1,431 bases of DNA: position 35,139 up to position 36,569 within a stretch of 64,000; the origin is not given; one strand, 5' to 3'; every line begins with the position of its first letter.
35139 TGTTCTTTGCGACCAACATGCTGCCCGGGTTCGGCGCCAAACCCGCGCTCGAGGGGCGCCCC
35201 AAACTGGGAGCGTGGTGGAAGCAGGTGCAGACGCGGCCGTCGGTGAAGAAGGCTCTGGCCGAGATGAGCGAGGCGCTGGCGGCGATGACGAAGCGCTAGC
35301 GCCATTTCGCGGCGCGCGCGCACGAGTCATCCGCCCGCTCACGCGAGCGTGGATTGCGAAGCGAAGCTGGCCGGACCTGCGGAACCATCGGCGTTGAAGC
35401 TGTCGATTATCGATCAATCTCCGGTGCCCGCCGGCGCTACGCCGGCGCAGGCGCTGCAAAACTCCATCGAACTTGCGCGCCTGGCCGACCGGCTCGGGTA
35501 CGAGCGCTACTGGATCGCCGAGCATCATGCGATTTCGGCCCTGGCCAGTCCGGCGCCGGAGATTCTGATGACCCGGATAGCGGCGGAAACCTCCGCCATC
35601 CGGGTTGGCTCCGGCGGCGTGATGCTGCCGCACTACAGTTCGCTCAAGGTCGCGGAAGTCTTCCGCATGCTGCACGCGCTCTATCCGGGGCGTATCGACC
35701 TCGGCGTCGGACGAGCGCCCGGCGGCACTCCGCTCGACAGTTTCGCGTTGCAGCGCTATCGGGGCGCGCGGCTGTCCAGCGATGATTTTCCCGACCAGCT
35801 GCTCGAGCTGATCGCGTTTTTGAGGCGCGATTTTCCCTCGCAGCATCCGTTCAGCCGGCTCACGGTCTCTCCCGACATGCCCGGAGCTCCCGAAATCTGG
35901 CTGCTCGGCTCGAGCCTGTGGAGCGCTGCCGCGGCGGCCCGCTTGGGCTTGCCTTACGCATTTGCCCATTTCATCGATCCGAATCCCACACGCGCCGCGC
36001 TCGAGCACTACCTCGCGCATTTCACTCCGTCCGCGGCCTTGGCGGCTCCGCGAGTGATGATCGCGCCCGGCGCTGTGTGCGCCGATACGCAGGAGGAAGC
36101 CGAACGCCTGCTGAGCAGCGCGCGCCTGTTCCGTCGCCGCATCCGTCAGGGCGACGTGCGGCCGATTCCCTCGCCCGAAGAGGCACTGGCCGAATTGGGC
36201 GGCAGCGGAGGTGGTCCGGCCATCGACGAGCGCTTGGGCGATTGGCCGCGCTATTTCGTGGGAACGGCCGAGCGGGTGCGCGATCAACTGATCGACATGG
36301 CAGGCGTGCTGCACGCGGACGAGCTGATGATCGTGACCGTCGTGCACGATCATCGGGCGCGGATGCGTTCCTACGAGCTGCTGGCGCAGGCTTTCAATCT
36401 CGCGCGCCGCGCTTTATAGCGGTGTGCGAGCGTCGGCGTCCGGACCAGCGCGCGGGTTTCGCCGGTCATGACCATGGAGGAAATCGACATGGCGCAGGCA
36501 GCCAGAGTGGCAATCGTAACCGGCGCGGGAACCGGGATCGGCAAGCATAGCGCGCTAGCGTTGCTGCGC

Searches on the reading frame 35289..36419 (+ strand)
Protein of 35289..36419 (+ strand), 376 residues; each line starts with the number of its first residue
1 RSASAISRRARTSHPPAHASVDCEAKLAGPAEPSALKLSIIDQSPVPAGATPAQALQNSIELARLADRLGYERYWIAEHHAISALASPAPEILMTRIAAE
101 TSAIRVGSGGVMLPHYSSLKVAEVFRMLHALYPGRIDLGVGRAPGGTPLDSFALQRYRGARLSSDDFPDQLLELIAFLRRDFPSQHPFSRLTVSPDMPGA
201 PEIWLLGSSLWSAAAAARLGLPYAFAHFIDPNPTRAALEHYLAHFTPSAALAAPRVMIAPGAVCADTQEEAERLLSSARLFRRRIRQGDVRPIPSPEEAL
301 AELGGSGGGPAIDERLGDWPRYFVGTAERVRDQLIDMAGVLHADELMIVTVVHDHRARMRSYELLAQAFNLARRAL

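Call 31: search_protein_families(library=pfam, proteins=[window:35289-36419:+], max_evalue=0.00001)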
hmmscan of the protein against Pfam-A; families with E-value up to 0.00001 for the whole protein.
window:35289-36419:+ (376 aa): 1 family
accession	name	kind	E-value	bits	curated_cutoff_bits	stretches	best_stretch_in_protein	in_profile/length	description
PF00296.26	Bac_luciferase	-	1.1e-37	130.6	27.9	1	42-338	7-308/314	Luciferase-like monooxygenase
